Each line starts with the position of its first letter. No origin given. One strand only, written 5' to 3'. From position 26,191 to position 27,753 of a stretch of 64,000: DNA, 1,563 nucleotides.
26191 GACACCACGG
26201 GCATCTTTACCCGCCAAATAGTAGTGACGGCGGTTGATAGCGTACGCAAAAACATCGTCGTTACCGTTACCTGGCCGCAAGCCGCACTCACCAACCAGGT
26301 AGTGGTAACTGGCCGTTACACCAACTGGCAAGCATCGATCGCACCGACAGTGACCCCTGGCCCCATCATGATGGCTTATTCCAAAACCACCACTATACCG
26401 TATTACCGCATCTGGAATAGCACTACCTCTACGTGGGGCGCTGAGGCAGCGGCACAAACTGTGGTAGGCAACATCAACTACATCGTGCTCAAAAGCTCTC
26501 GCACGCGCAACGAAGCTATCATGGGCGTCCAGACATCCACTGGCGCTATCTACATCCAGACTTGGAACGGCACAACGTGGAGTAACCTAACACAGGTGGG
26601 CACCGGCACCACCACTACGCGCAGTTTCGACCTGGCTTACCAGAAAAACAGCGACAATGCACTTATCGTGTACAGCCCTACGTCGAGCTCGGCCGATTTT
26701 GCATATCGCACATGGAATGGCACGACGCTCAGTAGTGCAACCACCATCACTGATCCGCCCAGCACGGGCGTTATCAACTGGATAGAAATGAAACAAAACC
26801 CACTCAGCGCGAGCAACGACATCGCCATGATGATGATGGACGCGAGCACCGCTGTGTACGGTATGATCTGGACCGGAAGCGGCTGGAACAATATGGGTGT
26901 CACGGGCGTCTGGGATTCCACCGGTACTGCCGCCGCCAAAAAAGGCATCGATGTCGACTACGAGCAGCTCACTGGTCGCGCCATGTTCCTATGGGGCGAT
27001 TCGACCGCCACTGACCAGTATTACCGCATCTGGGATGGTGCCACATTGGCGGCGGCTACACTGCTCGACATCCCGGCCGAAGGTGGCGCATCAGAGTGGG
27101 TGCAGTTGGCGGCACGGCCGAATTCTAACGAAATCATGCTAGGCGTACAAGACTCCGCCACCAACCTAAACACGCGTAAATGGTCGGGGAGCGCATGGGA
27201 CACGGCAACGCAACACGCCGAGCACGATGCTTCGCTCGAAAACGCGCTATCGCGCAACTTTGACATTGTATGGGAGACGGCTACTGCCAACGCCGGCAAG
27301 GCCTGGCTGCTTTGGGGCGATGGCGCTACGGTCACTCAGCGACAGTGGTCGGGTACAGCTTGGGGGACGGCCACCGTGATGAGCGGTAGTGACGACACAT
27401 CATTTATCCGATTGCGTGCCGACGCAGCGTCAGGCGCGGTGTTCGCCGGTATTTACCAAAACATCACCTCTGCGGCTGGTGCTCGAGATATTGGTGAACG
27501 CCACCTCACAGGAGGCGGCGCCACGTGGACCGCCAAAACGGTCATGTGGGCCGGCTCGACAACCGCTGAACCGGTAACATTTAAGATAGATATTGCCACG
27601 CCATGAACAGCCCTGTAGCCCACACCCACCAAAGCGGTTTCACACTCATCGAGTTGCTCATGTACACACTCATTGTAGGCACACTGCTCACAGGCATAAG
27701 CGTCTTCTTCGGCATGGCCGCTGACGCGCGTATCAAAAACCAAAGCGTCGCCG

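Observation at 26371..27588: A pilin with a 7-8-bladed repeat (probable beta-propeller) head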

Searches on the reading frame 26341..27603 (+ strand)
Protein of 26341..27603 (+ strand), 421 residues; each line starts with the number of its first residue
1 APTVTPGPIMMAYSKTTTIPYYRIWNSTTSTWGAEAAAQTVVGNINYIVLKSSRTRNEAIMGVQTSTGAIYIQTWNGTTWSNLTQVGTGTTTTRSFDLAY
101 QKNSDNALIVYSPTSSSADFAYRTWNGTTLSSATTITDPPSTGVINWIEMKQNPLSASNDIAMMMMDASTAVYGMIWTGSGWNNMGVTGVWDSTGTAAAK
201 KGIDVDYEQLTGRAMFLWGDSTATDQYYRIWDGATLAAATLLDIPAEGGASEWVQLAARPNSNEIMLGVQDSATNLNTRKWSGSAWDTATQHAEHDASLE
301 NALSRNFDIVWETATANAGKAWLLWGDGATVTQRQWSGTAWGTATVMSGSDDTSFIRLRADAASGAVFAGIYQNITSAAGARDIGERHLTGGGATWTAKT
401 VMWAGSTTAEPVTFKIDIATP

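Call 22: search_protein_representatives(protein=window:26341-27603:+)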
Query: 421 residues. Proteins with E-value up to 0.001 (for the whole library): 1498; up to 1e-10: 1066; up to 1e-30: 231. The best 150 are listed.
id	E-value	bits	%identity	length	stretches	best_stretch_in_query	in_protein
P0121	1.0e-170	584.4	63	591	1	6-421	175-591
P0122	8.9e-156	535.2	44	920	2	15-418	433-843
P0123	1.2e-151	521.6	25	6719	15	14-313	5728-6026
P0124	1.5e-149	514.8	62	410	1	10-421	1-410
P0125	1.0e-148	512.0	26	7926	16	18-235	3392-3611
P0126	2.2e-145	501.0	33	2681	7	10-369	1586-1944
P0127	5.1e-144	496.5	42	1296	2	14-409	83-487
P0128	2.2e-142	491.1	45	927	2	15-408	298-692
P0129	7.1e-134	463.1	58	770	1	4-420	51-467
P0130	5.4e-131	453.6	55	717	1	8-420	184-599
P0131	4.1e-125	434.3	54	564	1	9-420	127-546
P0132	2.7e-123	428.2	33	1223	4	14-315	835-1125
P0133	3.9e-118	411.3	39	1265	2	17-410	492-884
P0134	3.4e-116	404.9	50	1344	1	9-413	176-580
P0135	1.9e-113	395.8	49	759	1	10-418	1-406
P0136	1.1e-109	383.4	52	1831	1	9-420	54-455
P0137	1.2e-108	380.0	50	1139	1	16-416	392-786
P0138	3.1e-108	378.7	49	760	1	9-414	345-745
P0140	2.7e-107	375.6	52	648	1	6-420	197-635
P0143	8.7e-100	350.8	47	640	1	8-420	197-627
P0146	4.2e-94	332.1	45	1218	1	10-413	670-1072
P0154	3.7e-86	306.0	46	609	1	10-419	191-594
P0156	3.0e-84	299.6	46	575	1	16-419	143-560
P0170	6.4e-62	226.1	39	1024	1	18-361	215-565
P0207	2.5e-47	178.1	34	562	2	17-362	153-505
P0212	3.8e-46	174.2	32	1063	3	14-315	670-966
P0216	4.1e-45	170.8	37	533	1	18-328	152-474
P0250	7.2e-39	150.2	32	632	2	18-312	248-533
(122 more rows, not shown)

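Call 23: search_protein_families(library=pfam, proteins=[P0122, P0127, P0129, P0134, P0137, P0138, P0146, P0136], max_evalue=0.001)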
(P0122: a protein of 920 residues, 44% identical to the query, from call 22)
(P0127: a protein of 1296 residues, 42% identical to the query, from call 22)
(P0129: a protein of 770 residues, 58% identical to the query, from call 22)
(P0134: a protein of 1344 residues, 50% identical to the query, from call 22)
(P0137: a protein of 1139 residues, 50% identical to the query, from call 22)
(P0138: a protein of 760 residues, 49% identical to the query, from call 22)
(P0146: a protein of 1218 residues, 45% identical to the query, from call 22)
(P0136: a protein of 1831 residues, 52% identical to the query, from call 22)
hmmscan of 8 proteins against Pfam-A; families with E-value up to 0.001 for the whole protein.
P0122 (920 aa): 1 family
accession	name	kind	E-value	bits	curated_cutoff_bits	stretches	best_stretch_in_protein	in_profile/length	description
PF00041.27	fn3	-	2e-06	28.4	25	1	864-920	11-66/84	Fibronectin type III domain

P0127 (1296 aa): 0 families

P0129 (770 aa): 0 families

P0134 (1344 aa): 0 families

P0137 (1139 aa): 1 family
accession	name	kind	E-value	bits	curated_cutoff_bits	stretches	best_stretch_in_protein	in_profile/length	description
PF24517.2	CBM96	-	1.1e-27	97.3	26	1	84-251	2-164/164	Carbohydrate-binding module family 96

P0138 (760 aa): 3 families
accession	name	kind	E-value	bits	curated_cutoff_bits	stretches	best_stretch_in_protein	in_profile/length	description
PF19077.6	Big_13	-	4.7e-17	62.8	27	2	212-256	56-102/102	Bacterial Ig-like domain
PF25788.1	Ig_Rha78A_N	-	9e-06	26.3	27.4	1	88-161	21-101/105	Rha78A-like, N-terminal immunoglobulin domain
PF13750.12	Big_3_3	-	0.00022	21.3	27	0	219-292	3-81/157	Bacterial Ig-like domain (group 3)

P0146 (1218 aa): 0 families

P0136 (1831 aa): 3 families
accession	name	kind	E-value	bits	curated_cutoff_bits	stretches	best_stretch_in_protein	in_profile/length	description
PF16656.11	Pur_ac_phosph_N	-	1.9e-06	28.7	30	1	1596-1669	12-82/93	Purple acid Phosphatase, N-terminal domain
PF01833.30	TIG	-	0.00012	22.4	20.9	0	992-1069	5-79/84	IPT/TIG domain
PF25788.1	Ig_Rha78A_N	-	0.0005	20.7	27.4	0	834-870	69-101/105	Rha78A-like, N-terminal immunoglobulin domain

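Call 48: list_cluster_members(proteins=[P0121, P0130, P0143, P0156, P0140, P0216, P0212, P0207, P0123, P0127])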
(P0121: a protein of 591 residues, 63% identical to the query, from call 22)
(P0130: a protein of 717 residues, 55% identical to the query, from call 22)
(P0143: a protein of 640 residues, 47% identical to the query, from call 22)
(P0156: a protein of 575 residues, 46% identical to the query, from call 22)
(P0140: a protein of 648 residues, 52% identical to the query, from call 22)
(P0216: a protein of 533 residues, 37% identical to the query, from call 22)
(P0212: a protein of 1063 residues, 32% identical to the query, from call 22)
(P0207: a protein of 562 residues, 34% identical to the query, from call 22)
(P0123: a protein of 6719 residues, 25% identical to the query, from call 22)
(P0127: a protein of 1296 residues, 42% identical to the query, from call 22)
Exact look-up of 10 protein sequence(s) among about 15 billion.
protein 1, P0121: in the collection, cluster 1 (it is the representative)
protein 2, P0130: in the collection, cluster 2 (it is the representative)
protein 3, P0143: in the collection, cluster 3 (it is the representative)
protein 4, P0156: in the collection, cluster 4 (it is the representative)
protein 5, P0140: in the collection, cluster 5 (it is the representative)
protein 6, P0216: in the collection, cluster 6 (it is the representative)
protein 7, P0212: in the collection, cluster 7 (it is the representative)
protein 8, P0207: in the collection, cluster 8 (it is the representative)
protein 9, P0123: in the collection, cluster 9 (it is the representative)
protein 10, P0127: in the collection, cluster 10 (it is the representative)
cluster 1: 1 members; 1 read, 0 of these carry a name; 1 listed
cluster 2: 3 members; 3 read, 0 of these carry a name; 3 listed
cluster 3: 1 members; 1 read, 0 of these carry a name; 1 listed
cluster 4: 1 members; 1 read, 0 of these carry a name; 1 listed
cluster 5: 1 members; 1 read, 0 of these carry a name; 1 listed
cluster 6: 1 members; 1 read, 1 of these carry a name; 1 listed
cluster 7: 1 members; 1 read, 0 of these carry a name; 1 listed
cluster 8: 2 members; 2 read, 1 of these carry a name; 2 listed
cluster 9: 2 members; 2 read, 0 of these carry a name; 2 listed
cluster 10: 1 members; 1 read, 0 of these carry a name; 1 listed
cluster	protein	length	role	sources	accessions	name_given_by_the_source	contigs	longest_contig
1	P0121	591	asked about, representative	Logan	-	-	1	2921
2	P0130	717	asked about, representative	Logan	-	-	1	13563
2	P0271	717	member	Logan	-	-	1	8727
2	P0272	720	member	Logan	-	-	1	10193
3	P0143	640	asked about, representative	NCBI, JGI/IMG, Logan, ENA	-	-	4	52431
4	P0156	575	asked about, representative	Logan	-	-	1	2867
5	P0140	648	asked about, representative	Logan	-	-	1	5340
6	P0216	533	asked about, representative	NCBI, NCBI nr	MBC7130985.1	hypothetical protein H5T51_07200, partial [Candidatus Bathyarchaeota archaeon] | hypothetical protein [Candidatus Bathyarchaeota archaeon]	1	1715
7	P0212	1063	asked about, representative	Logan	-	-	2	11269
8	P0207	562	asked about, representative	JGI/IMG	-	flagellin-like protein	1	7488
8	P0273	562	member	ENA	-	-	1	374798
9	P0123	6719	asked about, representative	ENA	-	-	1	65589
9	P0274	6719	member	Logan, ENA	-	-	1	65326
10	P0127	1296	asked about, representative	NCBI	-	-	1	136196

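Call 70: search_protein_families(library=pfam, proteins=[P0143, P0156, P0154, P0140, P0216, P0170, P0212, P0207, P0250], max_evalue=0.01)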
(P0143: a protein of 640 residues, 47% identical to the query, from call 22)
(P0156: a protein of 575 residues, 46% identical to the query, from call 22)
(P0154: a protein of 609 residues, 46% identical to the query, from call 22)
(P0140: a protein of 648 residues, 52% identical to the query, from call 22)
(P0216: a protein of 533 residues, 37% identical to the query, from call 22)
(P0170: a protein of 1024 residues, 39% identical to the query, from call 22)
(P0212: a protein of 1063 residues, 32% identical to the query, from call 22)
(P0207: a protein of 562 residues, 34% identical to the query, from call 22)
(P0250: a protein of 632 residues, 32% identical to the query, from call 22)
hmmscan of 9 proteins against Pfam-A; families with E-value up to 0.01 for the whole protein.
P0143 (640 aa): 0 families

P0156 (575 aa): 2 families
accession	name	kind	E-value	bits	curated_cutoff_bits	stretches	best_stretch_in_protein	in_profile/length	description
PF14341.11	PilX_N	-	0.0045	17.4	25.5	0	8-58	1-51/51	PilX N-terminal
PF09134.16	Invasin_D3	-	0.0099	16.8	33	0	76-111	15-50/98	Invasin, domain 3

P0154 (609 aa): 0 families

P0140 (648 aa): 0 families

P0216 (533 aa): 0 families

P0170 (1024 aa): 0 families

P0212 (1063 aa): 4 families
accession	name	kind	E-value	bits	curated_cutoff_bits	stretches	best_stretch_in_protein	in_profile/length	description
PF13385.13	Laminin_G_3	-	2.3e-17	64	27.6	1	337-489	3-150/151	Concanavalin A-like lectin/glucanases superfamily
PF02210.31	Laminin_G_2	-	4.7e-05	24.3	22.9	1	404-479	41-123/126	Laminin G domain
PF00054.30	Laminin_G_1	-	0.00032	21.4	24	0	404-454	40-91/131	Laminin G domain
PF00041.27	fn3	-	0.0014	19.2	25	1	572-638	3-72/84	Fibronectin type III domain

P0207 (562 aa): 0 families

P0250 (632 aa): 0 families

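Call 72: find_homologous_proteins(query=P0143, max_evalue=1e-10)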
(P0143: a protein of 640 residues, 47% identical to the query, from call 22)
Query P0143 (640 aa): 192 proteins with E <= 1e-10 among 8000 candidates; the best 120 are listed.
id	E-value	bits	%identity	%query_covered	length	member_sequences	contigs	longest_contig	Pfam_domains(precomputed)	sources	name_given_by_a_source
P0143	0.0e+0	1416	100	100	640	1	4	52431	-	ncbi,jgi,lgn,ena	-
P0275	0.0e+0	1185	83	100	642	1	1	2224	PF14341.12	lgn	-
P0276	0.0e+0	1151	81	100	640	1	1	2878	-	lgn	-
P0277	8.1e-249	845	85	69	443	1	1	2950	-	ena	-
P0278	3.9e-166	572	48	99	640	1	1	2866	-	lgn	-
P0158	1.0e-160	554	46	100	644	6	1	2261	-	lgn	-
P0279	8.3e-160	551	47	100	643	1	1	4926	-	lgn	-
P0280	6.4e-157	542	47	100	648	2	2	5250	-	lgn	-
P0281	1.5e-149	518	44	100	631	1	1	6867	-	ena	-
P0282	1.7e-148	514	44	100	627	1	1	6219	-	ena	-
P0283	3.3e-148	513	43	100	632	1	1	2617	-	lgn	-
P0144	7.7e-146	505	44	100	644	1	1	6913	PF14341.12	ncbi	-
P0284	3.2e-145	503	45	100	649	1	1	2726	-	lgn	-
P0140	3.0e-144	500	44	96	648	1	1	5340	-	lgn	-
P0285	9.0e-144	498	44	98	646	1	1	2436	-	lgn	-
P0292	6.8e-139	482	43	100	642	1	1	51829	-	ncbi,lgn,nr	ncbi:MAG: hypothetical protein HY848_19300 [Betaproteobacteria bacterium]|nr:hypothetical protein [B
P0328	1.4e-122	428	41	95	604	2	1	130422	-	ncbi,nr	ncbi:MAG: hypothetical protein LLF28_07355 [Nitrospiraceae bacterium]|nr:hypothetical protein [Nitro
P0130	3.7e-117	411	47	68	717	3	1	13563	-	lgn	-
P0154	8.1e-115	403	39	98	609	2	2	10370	-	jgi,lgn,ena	-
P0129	3.1e-111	391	47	69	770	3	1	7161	-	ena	-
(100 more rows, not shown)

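Call 73: find_encoding_contigs(protein=P0292, flank=8000, max_places=2)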
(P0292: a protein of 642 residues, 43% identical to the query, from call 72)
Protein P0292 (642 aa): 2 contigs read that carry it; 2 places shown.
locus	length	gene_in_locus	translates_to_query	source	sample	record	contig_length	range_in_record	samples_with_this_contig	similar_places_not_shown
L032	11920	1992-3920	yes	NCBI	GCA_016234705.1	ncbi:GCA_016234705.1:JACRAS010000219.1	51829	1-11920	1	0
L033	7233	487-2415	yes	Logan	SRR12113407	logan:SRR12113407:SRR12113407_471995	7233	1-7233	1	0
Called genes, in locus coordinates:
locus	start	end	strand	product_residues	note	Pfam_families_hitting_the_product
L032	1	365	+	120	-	?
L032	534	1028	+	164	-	PF07963:N_methyl (weak)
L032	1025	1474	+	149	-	-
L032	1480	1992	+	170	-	PF07963:N_methyl (weak)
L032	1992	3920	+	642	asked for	-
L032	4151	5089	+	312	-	-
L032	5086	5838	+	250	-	PF05137:PilN (weak)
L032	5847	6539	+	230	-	-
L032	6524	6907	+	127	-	-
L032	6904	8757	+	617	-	PF07660:STN, PF07655:Secretin_N_2, PF00263:Secretin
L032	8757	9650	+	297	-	PF13191:AAA_16, PF13401:AAA_22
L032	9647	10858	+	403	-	PF07719:TPR_2 (faint), PF12895:ANAPC3 (faint), PF24575:TPR_Slam (faint), PF13428:TPR_14 (faint), PF14559:TPR_19, PF13432:TPR_16 (weak)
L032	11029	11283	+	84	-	PF04193:PQ-loop, PF03083:MtN3_slv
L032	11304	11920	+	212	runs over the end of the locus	PF02798:GST_N, PF13417:GST_N_3, PF13409:GST_N_2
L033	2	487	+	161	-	?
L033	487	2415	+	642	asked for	-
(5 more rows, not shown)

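Call 74: find_encoding_contigs(protein=P0328, flank=8000, max_places=2)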
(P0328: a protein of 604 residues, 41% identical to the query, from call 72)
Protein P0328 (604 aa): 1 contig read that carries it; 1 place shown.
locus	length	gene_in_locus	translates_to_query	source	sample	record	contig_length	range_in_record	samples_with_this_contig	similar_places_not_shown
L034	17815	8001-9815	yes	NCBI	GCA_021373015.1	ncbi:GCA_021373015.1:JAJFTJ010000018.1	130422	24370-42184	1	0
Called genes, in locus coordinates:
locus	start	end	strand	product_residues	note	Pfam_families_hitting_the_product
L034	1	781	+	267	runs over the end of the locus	PF01875:Memo, PF02900:LigB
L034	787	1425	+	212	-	PF11239:DUF3040 (faint)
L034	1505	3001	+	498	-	PF00497:SBP_bac_3, PF10613:Lig_chan-Glu_bd (weak), PF00528:BPD_transp_1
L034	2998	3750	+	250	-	PF02463:SMC_N (weak), PF00005:ABC_tran, PF13304:AAA_21 (weak)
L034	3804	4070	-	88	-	PF01541:GIY-YIG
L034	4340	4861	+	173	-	PF07963:N_methyl (weak)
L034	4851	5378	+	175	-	-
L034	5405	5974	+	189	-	PF07963:N_methyl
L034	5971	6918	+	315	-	-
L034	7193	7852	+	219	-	-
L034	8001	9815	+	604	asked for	-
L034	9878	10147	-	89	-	PF01016:Ribosomal_L27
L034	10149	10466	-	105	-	PF00829:Ribosomal_L21p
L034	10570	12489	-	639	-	PF13727:CoA_binding_3, PF00106:adh_short (faint), PF01073:3Beta_HSD, PF01370:Epimerase, PF02719:Polysacc_synt_2, PF04321:RmlD_sub_bind, PF16363:GDP_Man_Dehyd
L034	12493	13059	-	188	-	PF02397:Bac_transf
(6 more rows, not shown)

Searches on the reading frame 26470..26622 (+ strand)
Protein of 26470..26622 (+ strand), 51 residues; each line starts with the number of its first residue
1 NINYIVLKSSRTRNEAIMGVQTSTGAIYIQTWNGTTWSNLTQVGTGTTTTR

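Call 47: search_solved_structures(query=A2, max_evalue=10, show_alignments=4)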
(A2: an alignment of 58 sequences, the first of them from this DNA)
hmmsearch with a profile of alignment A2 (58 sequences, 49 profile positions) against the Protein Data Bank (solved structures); distinct sequences matched with E-value up to 10: 14.
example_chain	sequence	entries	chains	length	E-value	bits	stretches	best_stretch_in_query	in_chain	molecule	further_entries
7t4e_B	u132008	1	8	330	0.016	18.1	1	21-42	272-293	Epx1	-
8ol4_A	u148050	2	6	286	0.14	15.1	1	15-41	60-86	Cell wall surface anchor family protein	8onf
2xt1_B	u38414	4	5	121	0.16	14.9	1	22-45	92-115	CAMELID VHH 9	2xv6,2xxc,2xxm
3a57_A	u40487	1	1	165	0.27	14.2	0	8-24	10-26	Thermostable direct hemolysin 2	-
7y22_e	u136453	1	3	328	0.3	14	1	23-41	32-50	tail adaptor protein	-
8q2h_A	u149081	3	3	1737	0.38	13.7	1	26-46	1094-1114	beta-galactosidase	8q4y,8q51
9lcw_A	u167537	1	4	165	0.43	13.5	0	8-22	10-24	Thermostable direct hemolysin-related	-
4wx3_A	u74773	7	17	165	0.44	13.5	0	8-22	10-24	Hemolysin, heat labile | Thermostable direct hemolysin-related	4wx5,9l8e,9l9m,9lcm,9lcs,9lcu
8gl8_D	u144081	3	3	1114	0.46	13.4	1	24-38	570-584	RemZ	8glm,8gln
1ndg_B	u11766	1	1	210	0.66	12.9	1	21-48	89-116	immunoglobulin gamma 1 chain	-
1bwy_A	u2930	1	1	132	1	12.4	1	16-32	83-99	PROTEIN (HEART FATTY ACID BINDING PROTEIN)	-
7yf1_A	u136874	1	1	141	1.1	12.3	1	16-32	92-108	Fatty acid-binding protein, heart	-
3ag7_A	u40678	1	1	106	1.2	12.1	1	23-35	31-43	Putative uncharacterized protein F9E10.5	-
2rag_A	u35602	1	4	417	2.6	11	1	19-34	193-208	Dipeptidase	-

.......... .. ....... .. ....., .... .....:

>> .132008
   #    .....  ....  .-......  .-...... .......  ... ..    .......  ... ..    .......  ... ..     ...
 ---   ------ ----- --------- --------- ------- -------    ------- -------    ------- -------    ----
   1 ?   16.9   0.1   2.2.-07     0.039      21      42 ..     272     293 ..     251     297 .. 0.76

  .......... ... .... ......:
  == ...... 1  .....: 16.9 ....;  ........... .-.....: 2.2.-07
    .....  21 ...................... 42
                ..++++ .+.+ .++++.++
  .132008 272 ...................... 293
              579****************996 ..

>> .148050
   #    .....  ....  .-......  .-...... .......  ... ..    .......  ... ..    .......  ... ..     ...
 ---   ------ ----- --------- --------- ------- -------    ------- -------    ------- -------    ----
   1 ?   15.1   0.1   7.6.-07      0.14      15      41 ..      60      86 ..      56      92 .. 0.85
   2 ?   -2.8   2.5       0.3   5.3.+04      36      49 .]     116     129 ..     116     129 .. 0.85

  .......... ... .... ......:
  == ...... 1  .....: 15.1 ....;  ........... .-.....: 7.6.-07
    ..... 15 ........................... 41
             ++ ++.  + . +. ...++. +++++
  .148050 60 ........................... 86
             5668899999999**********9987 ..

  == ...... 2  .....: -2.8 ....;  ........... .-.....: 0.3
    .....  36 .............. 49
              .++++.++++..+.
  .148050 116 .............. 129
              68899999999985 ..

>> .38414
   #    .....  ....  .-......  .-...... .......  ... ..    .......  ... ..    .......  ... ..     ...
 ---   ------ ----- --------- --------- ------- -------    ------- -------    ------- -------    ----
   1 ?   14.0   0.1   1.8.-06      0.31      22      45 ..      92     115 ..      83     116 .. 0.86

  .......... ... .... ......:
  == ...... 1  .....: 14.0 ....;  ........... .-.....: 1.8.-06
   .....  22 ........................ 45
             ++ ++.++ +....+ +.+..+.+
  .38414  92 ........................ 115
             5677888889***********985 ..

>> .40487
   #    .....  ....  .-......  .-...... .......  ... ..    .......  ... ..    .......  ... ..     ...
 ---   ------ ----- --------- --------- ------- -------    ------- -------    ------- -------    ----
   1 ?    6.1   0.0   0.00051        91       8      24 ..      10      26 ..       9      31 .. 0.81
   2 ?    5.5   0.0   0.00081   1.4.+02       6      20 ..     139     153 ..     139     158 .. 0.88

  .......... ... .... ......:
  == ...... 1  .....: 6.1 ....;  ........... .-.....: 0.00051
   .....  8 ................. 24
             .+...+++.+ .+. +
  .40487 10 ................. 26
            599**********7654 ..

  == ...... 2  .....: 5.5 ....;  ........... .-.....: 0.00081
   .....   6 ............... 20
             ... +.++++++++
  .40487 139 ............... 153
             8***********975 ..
